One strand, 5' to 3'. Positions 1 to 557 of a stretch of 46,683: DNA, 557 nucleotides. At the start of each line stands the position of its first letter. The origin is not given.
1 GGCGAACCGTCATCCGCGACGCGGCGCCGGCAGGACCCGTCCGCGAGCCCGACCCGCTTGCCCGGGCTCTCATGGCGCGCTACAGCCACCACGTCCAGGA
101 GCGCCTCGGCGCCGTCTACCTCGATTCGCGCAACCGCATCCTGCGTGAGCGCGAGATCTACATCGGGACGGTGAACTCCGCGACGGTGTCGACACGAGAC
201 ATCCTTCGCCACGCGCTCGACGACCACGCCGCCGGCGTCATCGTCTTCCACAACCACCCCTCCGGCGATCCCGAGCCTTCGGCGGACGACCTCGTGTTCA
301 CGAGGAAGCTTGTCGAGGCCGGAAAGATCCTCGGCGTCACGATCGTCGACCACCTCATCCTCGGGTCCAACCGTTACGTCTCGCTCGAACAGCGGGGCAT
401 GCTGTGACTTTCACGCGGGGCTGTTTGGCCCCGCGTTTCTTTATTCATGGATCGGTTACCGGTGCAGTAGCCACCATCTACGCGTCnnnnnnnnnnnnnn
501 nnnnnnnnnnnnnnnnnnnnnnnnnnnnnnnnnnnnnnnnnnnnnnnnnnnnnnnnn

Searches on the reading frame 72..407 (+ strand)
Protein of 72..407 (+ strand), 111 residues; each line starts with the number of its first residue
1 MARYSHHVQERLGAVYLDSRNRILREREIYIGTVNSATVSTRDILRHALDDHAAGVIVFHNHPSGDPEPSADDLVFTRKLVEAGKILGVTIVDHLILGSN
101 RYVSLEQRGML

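Call 3: search_protein_families(library=pfam, proteins=[window:72-407:+], max_evalue=0.01)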
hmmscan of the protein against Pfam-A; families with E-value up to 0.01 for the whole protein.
window:72-407:+ (111 aa): 2 families
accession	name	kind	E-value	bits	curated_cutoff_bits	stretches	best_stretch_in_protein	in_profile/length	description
PF04002.20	RadC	-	1.4e-38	132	22.1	1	3-109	14-120/121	RadC-like JAB domain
PF14464.11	Prok-JAB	-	1.8e-05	25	25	1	8-88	17-101/114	Prokaryotic homologs of the JAB domain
